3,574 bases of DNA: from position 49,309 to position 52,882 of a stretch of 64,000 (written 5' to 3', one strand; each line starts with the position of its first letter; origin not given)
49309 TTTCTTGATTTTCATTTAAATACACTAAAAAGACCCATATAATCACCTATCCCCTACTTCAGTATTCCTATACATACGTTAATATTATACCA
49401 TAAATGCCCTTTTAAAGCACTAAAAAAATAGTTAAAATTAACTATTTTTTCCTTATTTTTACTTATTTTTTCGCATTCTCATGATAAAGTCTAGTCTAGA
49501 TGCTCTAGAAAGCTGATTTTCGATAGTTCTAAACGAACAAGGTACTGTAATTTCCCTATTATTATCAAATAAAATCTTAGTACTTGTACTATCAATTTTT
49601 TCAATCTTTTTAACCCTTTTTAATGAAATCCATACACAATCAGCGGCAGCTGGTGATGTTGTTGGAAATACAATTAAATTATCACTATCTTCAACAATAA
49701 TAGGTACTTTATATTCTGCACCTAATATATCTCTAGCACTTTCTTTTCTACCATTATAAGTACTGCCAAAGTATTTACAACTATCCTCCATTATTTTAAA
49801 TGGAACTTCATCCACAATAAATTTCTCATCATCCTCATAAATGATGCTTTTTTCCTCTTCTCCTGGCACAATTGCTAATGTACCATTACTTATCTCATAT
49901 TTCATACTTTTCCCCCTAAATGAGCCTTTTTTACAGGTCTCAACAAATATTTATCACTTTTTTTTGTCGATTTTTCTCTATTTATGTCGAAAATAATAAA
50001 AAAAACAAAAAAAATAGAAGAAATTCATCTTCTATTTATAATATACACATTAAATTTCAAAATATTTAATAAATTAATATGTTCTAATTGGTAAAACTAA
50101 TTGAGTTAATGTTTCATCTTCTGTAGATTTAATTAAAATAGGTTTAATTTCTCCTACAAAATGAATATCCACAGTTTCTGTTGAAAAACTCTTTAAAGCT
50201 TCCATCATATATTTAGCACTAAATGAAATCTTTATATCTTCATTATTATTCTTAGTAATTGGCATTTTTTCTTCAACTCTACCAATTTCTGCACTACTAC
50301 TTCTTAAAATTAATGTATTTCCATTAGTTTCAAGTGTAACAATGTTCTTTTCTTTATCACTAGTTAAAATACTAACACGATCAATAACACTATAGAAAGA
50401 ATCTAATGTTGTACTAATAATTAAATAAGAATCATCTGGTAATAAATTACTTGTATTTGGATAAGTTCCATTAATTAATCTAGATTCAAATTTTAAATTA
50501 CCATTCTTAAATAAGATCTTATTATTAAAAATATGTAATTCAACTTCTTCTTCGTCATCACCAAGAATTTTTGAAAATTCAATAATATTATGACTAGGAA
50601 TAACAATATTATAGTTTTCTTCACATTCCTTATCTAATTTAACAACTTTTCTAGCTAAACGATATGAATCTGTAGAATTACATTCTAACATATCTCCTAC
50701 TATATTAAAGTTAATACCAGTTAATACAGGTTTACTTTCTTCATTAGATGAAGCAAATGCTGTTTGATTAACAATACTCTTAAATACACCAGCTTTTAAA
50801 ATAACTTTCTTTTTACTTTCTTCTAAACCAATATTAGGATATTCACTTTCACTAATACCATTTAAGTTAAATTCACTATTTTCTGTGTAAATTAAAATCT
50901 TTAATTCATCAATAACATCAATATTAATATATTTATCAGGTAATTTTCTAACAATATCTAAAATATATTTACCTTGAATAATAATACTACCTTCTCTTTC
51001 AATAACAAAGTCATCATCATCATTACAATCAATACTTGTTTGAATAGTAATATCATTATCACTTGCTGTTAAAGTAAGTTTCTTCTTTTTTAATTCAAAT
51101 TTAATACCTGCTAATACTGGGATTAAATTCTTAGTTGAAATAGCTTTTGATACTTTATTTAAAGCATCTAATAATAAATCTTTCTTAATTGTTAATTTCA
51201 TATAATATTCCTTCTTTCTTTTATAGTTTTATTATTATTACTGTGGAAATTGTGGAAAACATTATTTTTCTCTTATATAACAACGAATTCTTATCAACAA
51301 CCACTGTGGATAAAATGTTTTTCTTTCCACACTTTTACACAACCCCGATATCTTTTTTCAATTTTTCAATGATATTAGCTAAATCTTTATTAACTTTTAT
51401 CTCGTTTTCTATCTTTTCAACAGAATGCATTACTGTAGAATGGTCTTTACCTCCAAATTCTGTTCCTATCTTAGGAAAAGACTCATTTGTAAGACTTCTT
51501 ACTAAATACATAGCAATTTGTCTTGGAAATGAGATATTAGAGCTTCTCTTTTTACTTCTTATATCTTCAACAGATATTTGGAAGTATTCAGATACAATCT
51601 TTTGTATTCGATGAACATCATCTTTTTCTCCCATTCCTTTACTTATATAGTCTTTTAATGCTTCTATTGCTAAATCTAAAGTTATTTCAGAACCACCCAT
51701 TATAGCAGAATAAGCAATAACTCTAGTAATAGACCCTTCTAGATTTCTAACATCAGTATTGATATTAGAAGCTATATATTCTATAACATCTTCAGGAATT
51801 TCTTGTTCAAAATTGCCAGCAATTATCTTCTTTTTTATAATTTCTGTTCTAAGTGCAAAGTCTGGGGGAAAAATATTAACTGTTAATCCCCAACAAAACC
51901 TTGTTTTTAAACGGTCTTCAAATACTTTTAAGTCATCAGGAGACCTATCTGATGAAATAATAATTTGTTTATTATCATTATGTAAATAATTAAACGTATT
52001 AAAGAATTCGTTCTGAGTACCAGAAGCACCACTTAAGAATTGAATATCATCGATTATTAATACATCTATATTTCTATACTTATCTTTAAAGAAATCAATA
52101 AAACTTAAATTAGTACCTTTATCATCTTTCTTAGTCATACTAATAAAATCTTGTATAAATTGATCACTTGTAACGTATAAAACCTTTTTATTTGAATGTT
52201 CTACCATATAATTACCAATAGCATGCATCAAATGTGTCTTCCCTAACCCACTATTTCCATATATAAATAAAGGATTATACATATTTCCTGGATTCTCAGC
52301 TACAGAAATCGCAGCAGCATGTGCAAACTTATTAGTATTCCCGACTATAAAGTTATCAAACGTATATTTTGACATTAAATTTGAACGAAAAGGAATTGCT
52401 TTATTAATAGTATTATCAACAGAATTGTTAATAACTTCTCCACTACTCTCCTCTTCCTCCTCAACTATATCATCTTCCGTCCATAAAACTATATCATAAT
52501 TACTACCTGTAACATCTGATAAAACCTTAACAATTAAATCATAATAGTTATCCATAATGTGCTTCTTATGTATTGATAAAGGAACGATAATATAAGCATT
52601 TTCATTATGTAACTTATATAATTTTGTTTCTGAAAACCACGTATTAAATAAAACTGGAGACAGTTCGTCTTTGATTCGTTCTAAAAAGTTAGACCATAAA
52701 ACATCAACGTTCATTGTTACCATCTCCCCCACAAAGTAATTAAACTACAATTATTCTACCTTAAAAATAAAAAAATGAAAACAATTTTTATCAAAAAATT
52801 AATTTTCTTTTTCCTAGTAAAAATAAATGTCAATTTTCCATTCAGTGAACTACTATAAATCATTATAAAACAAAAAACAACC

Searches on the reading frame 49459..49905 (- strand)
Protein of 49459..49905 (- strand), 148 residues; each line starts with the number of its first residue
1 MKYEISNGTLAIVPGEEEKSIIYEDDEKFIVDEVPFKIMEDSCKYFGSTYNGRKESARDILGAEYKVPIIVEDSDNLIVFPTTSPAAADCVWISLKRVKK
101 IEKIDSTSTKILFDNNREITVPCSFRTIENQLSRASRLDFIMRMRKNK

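Call 10: search_protein_families(library=ncbifam, proteins=[window:49459-49905:-], max_evalue=0.00001)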
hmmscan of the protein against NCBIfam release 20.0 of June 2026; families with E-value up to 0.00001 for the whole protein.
window:49459-49905:- (148 aa): 0 families

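Call 57: search_protein_families(library=pfam, proteins=[window:49459-49905:-], max_evalue=0.001)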
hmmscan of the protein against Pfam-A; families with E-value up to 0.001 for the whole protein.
window:49459-49905:- (148 aa): 1 family
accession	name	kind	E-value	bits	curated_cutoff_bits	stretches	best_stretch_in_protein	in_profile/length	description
PF06338.17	ComK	-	7.8e-44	149.5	22.3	1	2-146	3-151/152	ComK protein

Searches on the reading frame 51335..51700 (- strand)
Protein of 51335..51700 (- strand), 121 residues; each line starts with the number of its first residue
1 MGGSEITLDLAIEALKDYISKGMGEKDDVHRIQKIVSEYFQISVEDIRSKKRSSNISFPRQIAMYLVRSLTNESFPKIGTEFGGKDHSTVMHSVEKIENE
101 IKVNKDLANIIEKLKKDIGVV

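Call 56: search_solved_structures(query=window:51335-51700:-, max_evalue=0.00001, show_alignments=2)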
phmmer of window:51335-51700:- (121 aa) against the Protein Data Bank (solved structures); distinct sequences matched with E-value up to 0.00001: 6.
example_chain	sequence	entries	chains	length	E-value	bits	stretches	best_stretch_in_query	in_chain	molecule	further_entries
8btg_A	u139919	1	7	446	4.8e-28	101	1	4-117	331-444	Chromosomal replication initiator protein DnaA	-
1j1v_A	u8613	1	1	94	2e-21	79.7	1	30-113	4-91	Chromosomal replication initiator protein dnaA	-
2hcb_A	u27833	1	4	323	3e-14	56.6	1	20-116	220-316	Chromosomal replication initiator protein dnaA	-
1l8q_A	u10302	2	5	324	3e-14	56.6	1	20-116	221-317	Chromosomal replication initiator protein dnaA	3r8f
3pvp_A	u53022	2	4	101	7.1e-14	55.4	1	32-114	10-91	Chromosomal replication initiator protein dnaA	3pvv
2z4r_A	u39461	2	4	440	2e-06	31.4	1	3-114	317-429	Chromosomal replication initiator protein dnaA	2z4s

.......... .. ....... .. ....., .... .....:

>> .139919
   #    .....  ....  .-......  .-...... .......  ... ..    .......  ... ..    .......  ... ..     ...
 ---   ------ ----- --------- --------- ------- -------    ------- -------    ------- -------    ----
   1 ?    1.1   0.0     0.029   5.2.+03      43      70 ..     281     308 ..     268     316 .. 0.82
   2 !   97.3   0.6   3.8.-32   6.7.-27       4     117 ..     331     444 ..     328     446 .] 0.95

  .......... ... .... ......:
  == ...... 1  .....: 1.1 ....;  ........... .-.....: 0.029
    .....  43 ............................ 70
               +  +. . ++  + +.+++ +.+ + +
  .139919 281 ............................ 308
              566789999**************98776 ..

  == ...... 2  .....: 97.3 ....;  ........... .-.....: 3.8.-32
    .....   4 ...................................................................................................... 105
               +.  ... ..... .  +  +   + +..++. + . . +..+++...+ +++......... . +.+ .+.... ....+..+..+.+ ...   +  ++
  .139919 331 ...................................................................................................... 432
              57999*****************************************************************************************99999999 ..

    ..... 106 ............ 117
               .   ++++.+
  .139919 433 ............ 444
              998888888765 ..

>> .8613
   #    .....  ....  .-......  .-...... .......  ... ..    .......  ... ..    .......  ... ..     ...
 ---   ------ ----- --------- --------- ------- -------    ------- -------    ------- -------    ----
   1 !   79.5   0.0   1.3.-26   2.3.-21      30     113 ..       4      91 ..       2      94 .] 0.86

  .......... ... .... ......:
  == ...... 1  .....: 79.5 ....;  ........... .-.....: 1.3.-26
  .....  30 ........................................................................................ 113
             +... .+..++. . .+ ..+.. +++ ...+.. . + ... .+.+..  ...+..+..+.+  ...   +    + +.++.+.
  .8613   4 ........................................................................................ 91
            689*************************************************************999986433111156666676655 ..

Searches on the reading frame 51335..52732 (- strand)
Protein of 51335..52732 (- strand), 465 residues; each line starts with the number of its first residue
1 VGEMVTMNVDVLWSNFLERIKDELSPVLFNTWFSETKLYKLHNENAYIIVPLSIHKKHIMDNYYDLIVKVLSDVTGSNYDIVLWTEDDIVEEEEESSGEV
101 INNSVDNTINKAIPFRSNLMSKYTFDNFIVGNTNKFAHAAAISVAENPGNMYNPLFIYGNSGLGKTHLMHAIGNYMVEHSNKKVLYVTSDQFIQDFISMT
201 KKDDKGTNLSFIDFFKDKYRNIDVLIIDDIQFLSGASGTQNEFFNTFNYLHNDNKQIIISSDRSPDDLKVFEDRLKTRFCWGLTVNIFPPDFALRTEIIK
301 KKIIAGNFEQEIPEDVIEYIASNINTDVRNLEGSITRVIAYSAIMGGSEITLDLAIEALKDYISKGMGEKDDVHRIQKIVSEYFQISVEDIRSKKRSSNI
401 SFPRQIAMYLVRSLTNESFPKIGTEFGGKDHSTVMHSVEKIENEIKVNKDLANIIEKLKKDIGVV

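Call 10: search_protein_families(library=ncbifam, proteins=[window:51335-52732:-], max_evalue=0.00001)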
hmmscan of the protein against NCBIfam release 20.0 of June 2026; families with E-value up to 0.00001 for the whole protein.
window:51335-52732:- (465 aa): 14 families
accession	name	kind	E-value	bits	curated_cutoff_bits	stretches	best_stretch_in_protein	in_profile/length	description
TIGR00362.1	DnaA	equivalog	9.9e-155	515.9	343.9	1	13-462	1-437/437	chromosomal replication initiator protein DnaA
NF001154.0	PRK00149.3-3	equivalog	1.6e-106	357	410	1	15-462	13-458/462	chromosomal replication initiator protein DnaA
NF009087.0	PRK12422.1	equivalog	6.2e-66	223.4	657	1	118-461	103-442/455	chromosomal replication initiator protein DnaA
TIGR03420.1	DnaA_homol_Hda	equivalog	9.4e-27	94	194.8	1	119-354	8-220/226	DnaA regulatory inactivator Hda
NF005304.0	PRK06835.1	equivalog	1.3e-18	67.2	215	1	149-280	180-306/330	ATP-binding protein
NF005992.0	PRK08116.1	subfamily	6.3e-15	55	189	1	106-279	63-237/269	hypothetical protein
NF038214.1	IS21_help_AAA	equivalog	2.8e-13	50.1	200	1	154-273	92-203/232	IS21-like element helper ATPase IstB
NF005982.0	PRK08084.1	equivalog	7.4e-13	48.6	268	1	122-337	18-212/235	DnaA inactivator Hda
NF005378.0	PRK06921.1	subfamily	2e-11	43.5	207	1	152-279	117-240/266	hypothetical protein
NF009043.0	PRK12377.1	subfamily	1.5e-08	34.5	389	1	117-238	65-180/248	ATP-binding protein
NF005931.1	PRK07952.1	equivalog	6e-08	32.5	357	1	99-232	47-174/246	replicative helicase loader DnaC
NF006571.0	PRK09087.1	equivalog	2.1e-07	30.9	297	0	238-361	102-222/228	DnaA regulatory inactivator HdaA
NF006505.0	PRK08939.1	equivalog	5.5e-07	29.2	228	1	135-230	139-226/306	primosomal protein DnaI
NF006616.1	PRK09183.1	subfamily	9.8e-06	25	300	0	155-251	103-192/253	IS21-like element helper ATPase IstB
